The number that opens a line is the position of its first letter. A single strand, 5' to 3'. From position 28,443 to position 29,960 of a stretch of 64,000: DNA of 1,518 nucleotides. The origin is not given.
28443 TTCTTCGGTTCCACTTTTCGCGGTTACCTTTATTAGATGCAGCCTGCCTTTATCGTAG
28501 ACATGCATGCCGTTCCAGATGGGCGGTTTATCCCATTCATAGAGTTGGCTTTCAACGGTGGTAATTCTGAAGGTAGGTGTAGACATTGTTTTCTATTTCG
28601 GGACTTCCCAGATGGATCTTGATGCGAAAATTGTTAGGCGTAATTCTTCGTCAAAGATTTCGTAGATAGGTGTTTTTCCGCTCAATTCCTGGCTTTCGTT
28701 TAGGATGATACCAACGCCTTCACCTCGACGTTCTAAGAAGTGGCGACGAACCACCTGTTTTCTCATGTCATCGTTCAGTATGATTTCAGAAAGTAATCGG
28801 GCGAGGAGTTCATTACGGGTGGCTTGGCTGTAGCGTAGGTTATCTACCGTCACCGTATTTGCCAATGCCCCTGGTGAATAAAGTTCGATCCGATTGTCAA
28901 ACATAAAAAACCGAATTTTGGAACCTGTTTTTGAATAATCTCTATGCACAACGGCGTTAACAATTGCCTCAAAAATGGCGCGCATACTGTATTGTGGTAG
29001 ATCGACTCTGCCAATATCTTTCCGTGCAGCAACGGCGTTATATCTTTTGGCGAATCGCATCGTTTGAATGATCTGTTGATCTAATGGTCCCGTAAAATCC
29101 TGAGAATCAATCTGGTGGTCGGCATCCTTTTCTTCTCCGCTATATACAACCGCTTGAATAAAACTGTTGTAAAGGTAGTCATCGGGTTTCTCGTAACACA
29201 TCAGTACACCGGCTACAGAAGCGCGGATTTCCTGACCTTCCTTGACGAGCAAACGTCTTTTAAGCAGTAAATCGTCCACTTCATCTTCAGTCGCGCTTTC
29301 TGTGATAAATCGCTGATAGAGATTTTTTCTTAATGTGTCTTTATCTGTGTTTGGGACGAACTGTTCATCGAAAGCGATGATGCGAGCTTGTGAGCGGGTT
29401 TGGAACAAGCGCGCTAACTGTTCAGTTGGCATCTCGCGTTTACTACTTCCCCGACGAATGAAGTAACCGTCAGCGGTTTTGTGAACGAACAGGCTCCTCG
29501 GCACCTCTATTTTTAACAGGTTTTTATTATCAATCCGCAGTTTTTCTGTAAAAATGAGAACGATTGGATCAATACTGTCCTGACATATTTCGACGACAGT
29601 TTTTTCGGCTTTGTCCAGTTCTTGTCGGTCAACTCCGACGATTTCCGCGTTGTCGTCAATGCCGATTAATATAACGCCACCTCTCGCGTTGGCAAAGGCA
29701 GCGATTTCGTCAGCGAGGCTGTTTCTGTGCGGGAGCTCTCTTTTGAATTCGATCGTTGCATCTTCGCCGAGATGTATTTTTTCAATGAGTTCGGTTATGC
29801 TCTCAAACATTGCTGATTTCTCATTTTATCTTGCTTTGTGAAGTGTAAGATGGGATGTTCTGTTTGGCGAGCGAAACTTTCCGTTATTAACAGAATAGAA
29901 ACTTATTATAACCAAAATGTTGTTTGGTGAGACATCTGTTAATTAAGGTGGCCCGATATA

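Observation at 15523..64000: Nine signal-peptide proteins of different folds end in the same tail KL[AT][TV]TW[GA]xLK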

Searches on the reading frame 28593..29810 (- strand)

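Call 43: search_protein_families(library=pfam, proteins=[window:28593-29810:-], max_evalue=0.0001)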
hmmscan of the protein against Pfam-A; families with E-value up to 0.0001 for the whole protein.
window:28593-29810:- (405 aa): 2 families
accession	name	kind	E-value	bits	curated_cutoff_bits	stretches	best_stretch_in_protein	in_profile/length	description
PF04326.19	SLFN_AlbA_2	-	1.1e-23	84.4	25.3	1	16-127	1-117/118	Schlafen, AlbA_2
PF13749.12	HATPase_c_4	-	5e-17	62.1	26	1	296-394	1-89/89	Putative ATP-dependent DNA helicase recG C-terminal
